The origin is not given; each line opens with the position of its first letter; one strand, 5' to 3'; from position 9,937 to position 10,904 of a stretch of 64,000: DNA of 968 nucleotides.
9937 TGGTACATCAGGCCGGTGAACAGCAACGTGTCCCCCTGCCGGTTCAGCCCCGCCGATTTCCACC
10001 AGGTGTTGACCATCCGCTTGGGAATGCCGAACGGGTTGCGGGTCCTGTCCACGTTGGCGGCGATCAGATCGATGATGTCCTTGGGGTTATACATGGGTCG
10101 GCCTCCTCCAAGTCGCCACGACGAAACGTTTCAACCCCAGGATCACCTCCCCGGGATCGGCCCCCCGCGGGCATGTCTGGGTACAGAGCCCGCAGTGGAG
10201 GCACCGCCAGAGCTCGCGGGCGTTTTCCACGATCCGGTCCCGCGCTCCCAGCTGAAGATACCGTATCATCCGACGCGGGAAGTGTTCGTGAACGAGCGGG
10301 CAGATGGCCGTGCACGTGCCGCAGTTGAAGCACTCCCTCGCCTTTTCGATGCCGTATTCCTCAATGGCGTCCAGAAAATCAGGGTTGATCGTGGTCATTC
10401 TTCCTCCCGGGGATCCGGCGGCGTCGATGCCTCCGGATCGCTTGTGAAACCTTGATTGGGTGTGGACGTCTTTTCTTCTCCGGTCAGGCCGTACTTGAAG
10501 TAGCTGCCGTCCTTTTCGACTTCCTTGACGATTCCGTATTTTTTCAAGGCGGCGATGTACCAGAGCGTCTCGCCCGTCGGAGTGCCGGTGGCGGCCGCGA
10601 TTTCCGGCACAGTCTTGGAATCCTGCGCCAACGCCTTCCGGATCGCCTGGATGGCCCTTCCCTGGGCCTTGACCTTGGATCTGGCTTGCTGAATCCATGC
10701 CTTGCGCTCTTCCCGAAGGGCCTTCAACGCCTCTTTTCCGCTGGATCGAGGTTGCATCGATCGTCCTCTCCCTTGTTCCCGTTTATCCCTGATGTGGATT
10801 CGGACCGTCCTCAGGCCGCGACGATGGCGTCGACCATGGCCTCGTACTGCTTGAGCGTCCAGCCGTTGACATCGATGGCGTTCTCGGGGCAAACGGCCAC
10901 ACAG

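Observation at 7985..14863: Sigma54-driven operon joining TusA and DsrE-like sulfur-relay proteins to a soluble split-Qmo/Hdr complex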

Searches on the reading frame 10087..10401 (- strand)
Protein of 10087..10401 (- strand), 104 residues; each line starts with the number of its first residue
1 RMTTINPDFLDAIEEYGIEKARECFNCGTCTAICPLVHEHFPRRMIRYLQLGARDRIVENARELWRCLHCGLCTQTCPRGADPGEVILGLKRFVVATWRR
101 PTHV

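Call 3: search_protein_families(library=pfam, proteins=[window:10087-10401:-], max_evalue=0.01)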
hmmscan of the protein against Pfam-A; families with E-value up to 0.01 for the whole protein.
window:10087-10401:- (104 aa): 14 families
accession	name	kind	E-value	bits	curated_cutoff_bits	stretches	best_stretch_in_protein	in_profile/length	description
PF13183.11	Fer4_8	-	4.3e-11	43.6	27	1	21-80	2-67/68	4Fe-4S dicluster domain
PF13237.11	Fer4_10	-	2e-09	37.7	25.5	1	20-78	5-53/53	4Fe-4S dicluster domain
PF13187.11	Fer4_9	-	2.1e-09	37.7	27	1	23-80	1-50/52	4Fe-4S dicluster domain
PF13534.11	Fer4_17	-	4.5e-09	37.2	22.2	1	23-81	1-60/61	4Fe-4S dicluster domain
PF12838.12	Fer4_7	-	3.4e-08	34.3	27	1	24-81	2-52/52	4Fe-4S dicluster domain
PF25160.1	LdpA_Fe-S-bd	-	2.9e-07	30.6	27.6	1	11-36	16-40/49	LdpA Fe-S cluster-binding domain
PF12800.12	Fer4_4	-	5.8e-07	29.8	24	1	23-35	3-15/17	4Fe-4S binding domain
PF12797.12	Fer4_2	-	6.7e-07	29.3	24.5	1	63-78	6-21/22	4Fe-4S binding domain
PF14697.11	Fer4_21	-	1.4e-05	25.6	35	0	66-79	7-20/59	4Fe-4S dicluster domain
PF00037.32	Fer4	-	2e-05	24.7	21.1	1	66-81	7-22/24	4Fe-4S binding domain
PF13484.11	Fer4_16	-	2.1e-05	25.7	30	1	23-79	1-65/66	4Fe-4S double cluster binding domain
PF12798.12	Fer4_3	-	3.1e-05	24.9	27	1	67-81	1-15/15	4Fe-4S binding domain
PF12837.12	Fer4_6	-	0.00039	20.7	25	1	66-81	8-23/24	4Fe-4S binding domain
PF13746.11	Fer4_18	-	0.0042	17.7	27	0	60-82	54-76/114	4Fe-4S dicluster domain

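Call 5: search_protein_families(library=ncbifam, proteins=[window:10087-10398:-], max_evalue=0.01)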
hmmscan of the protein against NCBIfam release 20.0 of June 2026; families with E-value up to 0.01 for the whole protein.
window:10087-10398:- (103 aa): 49 families (the best 25 are shown)
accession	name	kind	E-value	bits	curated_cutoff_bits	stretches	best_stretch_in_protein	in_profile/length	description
NF038018.1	qmoC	equivalog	3.8e-22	79.3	300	1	7-101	4-99/360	quinone-interacting membrane-bound oxidoreductase complex subunit QmoC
TIGR03290.1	CoB_CoM_SS_C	equivalog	1.6e-13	50.9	160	1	21-93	2-75/144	CoB--CoM heterodisulfide reductase subunit C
NF041890.1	hdrC_Methbact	equivalog_domain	4.9e-11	42.6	270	1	20-92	28-100/192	ferredoxin:CoB-CoM heterodisulfide reductase subunit HdrC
NF041779.1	hetero_SS_HdrC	equivalog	2e-10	40.4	350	1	16-94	29-104/198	ferredoxin:CoB-CoM heterodisulfide reductase subunit HdrC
NF004616.0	PRK05950.1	subfamily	1.1e-09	37.8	228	1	17-95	143-235/238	succinate dehydrogenase iron-sulfur subunit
TIGR01945.1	rnfC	subfamily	1.8e-07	30.1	245.95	1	13-78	355-416/435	RnfABCDGE type electron transport complex subunit C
TIGR00384.1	dhsB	subfamily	3.1e-07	30.1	88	1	17-87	136-219/222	succinate dehydrogenase and fumarate reductase iron-sulfur protein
NF009226.0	PRK12576.1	equivalog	5.3e-07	29.3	344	1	19-92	152-236/317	succinate dehydrogenase/fumarate reductase iron-sulfur subunit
NF058577.1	FdxA_fam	equivalog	1.1e-06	28.7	65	1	15-34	31-49/52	4Fe-4S ferredoxin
NF045663.1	diclust_near_Sec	equivalog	2.6e-06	25.8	530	1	14-99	297-388/759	pyridine nucleotide-disulfide oxidoreductase/dicluster-binding protein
TIGR03287.1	methan_mark_16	hypoth_equivalog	3e-06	26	363.95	1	10-34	319-343/391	methanogenesis marker 16 metalloprotein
TIGR00314.1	cdhA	equivalog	4.2e-06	24.8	781.3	1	15-80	393-453/784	CO dehydrogenase/acetyl-CoA synthase complex subunit alpha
NF004898.0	PRK06259.1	equivalog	8.7e-06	24.6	385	1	17-80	130-202/488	fumarate reductase (CoM/CoB) subunit TfrB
TIGR02512.1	FeFe_hydrog_A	subfamily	9.9e-06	24.6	405.95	1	20-80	6-66/375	[FeFe] hydrogenase, group A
NF004542.0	PRK05888.2-3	equivalog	1.2e-05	24.9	248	1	23-78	85-136/203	NADH-quinone oxidoreductase subunit NuoI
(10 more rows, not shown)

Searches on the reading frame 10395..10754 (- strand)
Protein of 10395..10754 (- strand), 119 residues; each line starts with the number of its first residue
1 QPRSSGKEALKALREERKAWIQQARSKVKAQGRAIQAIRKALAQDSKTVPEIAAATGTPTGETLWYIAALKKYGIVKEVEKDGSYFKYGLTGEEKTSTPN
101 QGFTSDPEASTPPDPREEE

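Call 3: search_protein_families(library=pfam, proteins=[window:10395-10754:-], max_evalue=0.01)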
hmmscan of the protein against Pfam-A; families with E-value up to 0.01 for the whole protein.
window:10395-10754:- (119 aa): 0 families

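Call 5: search_protein_families(library=ncbifam, proteins=[window:10395-10754:-], max_evalue=0.01)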
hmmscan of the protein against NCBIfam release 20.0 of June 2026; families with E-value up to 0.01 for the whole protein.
window:10395-10754:- (119 aa): 0 families

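Call 35: search_protein_families(library=pfam, proteins=[window:10395-10754:-], max_evalue=10)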
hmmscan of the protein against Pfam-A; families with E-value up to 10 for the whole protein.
window:10395-10754:- (119 aa): 7 families
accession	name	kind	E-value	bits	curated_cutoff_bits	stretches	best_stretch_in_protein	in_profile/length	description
PF01022.26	HTH_5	-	0.027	14.8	22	1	40-77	9-46/47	Bacterial regulatory protein, arsR family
PF13412.12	HTH_24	-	0.028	14.4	21.9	1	48-77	19-48/48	Winged helix-turn-helix DNA-binding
PF11121.13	DUF2639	-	0.029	14.8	27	1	65-78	7-20/38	Protein of unknown function (DUF2639)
PF09339.16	HTH_IclR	-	0.039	14.2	22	1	42-78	12-50/52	IclR helix-turn-helix domain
PF09904.15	HTH_43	-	0.047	14.1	27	1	42-86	16-60/89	Winged helix-turn helix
PF22979.2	HTH_69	-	0.07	13.5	27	1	48-84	28-64/69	Winged helix-turn-helix domain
PF22470.1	Histone_HNS_N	-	0.13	12.6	24.5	1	7-51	30-74/79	H-NS histone-like proteins, N-terminal domain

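Call 76: search_solved_structures(query=A2, max_evalue=10, show_alignments=3)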
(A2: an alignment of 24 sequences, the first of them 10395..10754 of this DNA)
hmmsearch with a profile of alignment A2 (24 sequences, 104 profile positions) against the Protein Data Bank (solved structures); distinct sequences matched with E-value up to 10: 31.
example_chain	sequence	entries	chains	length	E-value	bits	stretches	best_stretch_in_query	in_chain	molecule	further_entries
2kko_A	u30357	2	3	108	0.017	18.2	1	39-97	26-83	POSSIBLE TRANSCRIPTIONAL REGULATORY PROTEIN (POSSIBLY ARSR-FAMILY) | Possible transcriptional regulatory arsR-family protein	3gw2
9dbp_B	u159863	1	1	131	0.031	17.4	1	19-80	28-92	REST corepressor 1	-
2lkp_A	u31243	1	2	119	0.058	16.5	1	42-98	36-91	HTH-type transcriptional regulator NmtR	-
6w4k_B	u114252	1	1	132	0.061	16.4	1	19-80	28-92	REST corepressor 1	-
2x0l_B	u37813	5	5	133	0.063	16.4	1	19-80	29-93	REST COREPRESSOR 1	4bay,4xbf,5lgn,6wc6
8ym7_B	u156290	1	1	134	0.064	16.4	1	19-80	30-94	REST corepressor 1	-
8jf5_B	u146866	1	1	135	0.065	16.3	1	19-80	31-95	REST corepressor 1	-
5h6q_B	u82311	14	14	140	0.071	16.2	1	23-80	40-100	REST corepressor 1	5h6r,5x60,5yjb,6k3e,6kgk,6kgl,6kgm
12lp_B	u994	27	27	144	0.075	16.1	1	23-80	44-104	REST corepressor 1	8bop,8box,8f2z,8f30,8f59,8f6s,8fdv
2v1d_B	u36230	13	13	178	0.12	15.5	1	24-80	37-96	REST COREPRESSOR 1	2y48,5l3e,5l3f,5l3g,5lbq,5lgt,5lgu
6s35_B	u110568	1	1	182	0.12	15.5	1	24-80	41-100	REST corepressor 1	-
6vyp_N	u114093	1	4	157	0.13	15.4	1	19-80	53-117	REST corepressor 1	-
4rs8_A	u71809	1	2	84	0.17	15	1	45-100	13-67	AspA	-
2iw5_B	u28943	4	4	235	0.18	14.9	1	24-80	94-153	REST COREPRESSOR 1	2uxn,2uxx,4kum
5k1y_C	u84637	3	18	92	0.25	14.5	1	45-99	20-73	AspA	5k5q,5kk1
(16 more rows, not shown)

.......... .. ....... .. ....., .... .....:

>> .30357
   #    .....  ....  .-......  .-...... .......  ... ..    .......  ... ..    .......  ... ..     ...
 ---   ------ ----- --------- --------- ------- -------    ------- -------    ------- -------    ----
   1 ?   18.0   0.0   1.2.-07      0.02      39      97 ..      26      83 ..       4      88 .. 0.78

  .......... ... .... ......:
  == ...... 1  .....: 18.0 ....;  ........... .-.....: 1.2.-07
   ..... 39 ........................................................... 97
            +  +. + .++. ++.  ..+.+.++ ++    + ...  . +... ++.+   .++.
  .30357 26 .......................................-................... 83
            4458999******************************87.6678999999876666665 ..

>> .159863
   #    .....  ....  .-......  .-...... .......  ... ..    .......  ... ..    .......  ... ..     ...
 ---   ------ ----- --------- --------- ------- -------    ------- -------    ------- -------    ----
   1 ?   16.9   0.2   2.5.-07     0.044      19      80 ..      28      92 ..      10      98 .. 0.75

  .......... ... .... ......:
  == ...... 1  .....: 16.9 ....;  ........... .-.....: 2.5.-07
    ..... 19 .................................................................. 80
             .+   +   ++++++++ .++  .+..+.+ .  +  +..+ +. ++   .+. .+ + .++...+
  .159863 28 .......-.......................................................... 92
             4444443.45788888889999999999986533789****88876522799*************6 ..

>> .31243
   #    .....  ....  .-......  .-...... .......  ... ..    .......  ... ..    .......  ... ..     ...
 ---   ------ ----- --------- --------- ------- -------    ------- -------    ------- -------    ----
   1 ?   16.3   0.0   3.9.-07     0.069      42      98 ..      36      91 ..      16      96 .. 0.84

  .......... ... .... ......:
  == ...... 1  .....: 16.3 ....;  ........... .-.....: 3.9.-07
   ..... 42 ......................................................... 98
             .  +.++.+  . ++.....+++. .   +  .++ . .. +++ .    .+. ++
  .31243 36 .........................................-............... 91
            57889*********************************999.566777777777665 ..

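Call 82: find_homologous_proteins(query=window:10395-10754:-, max_evalue=0.001)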
Query window:10395-10754:- (119 aa): 15 proteins with E <= 0.001 among 28 candidates.
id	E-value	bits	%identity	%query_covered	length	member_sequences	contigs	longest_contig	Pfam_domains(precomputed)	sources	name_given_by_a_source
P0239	9.9e-70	250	100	100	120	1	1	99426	-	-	-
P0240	3.8e-28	116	62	76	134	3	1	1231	-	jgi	jgi:hypothetical protein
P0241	4.4e-28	116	60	85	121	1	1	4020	-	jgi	jgi:Fic family protein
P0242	1.0e-27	114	60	83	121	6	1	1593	-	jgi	-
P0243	8.0e-26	108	53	90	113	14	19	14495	-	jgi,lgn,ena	jgi:predicted transcriptional regulator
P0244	1.5e-25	107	65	69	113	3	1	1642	-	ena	-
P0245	1.6e-25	107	67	66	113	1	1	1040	-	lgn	-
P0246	2.6e-23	100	61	69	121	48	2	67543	-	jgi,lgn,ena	jgi:biotin operon repressor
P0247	4.3e-23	100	50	91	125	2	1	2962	-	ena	-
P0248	8.2e-20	89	56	72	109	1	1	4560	-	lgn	-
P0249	3.3e-19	87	48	96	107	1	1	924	-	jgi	jgi:predicted Rossmann fold nucleotide-binding protein DprA/Smf involved in DNA uptake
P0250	8.1e-18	83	52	73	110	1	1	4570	-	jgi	jgi:predicted transcriptional regulator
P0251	5.1e-17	80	52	71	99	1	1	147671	-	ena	-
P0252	4.9e-13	67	43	68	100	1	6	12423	-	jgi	jgi:predicted transcriptional regulator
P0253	1.1e-12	66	47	69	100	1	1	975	-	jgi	jgi:predicted transcriptional regulator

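Call 89: predict_structure(alignment_id=A3)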
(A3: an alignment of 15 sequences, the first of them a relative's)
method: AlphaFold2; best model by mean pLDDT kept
length: 120 residues; sequences in the alignment: 15
mean_pLDDT: 79.4   pTM: 0.60
mean pLDDT of the five models: 79.4, 79.0, 78.6, 78.2, 77.0
residues with pLDDT >= 90: 66; 70-90: 21; 50-70: 15; < 50: 18
segments of 3 or more residues with pLDDT < 50: 97-107, 109-112
pLDDT, mean of each block of 10 residues (from residue 1): 63 88 91 92 92 93 94 93 90 61 44 53
secondary structure, 60 per line:
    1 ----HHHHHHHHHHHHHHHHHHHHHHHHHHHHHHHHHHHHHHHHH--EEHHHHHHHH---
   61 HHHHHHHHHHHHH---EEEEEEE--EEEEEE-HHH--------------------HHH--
elements in order: H5-45 H50-57 H61-73 E77-83 E86-91

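Call 91: fold_search(model_id=the predicted structure, library=pdb)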
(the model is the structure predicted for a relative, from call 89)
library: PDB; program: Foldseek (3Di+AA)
matches with E <= 10: 1847; with E <= 0.001: 0
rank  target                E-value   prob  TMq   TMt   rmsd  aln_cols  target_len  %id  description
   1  2kko_MODEL_1_A        1.3e-03  1.00  0.47  0.52   7.2        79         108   32  Solution NMR structure of the homodimeric winged helix-turn-helix DNA-binding domain (fragment 1-100) Mb0332 f (released 2009-08-11)
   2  4lll_M                2.0e-03  1.00  0.44  0.42   6.2        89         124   18  Crystal structure of S. aureus MepR-DNA complex (released 2014-05-14)
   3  6o8k                  2.4e-03  1.00  0.42  0.54   6.9        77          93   26  Crystal Structure of apo and reduced Sulfide-responsive transcriptional repressor (SqrR) from Rhodobacter capsulatus. (released 2020-04-01)
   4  9u7b_A                2.9e-03  1.00  0.48  0.40  11.6       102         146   22  Crystal structure of Rv0042c (released 2026-03-25)
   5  6fi9_A                3.1e-03  1.00  0.46  0.39   2.1        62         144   18  Crystal Structure of a zinc-responsive MarR family member, Lactococcus lactis ZitR (released 2019-02-20)
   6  4omz_B                3.1e-03  1.00  0.48  0.57   6.8        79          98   15  Crystal Structure of NolR from Sinorhizobium fredii (released 2014-04-16)
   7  3cuo_D                3.1e-03  1.00  0.44  0.56   7.8        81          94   18  Crystal structure of the predicted DNA-binding transcriptional regulator from E. coli (released 2008-06-17)
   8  4yif_C                3.1e-03  1.00  0.45  0.39   6.4        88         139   15  Crystal structure of Rv0880 (released 2015-06-10)
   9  1smt_A                3.3e-03  1.00  0.44  0.54   6.5        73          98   20  SMTB REPRESSOR FROM SYNECHOCOCCUS PCC7942 (released 1997-12-03)
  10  3gw2                  3.5e-03  1.00  0.47  0.59   1.5        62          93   35  Crystal structure of possible transcriptional regulatory protein (fragment 1-100) from Mycobacterium bovis. Northeast St (released 2009-04-21)
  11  7ux6_B                3.5e-03  1.00  0.43  0.16   6.4        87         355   20  Crystal structure of MfnG, an L- and D-tyrosine O-methyltransferase from the marformycin biosynthesis pathway of Strep (released 2022-10-12)
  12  6cdb_A                3.8e-03  1.00  0.45  0.54   6.7        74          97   20  Crystal Structure of V66L CzrA in the Zn(II)bound state (released 2018-07-11)
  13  4omy_A                3.8e-03  1.00  0.46  0.56   7.0        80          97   15  Crystal Structure of SeMet NolR from Sinorhizobium fredii in complex with oligo AT DNA (released 2014-04-16)
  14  7krh                  4.0e-03  1.00  0.47  0.41   8.9        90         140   19  Crystal structure of the MarR family transcriptional regulator from Variovorax paradoxus with S28A and R46A mutations (released 2021-12-01)
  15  6o8n_A                4.0e-03  1.00  0.43  0.53   7.8        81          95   23  Crystal Structure of C9S tetrasulfide state of Sulfide-responsive transcriptional repressor (SqrR) from Rhodobacter ca (released 2020-04-01)
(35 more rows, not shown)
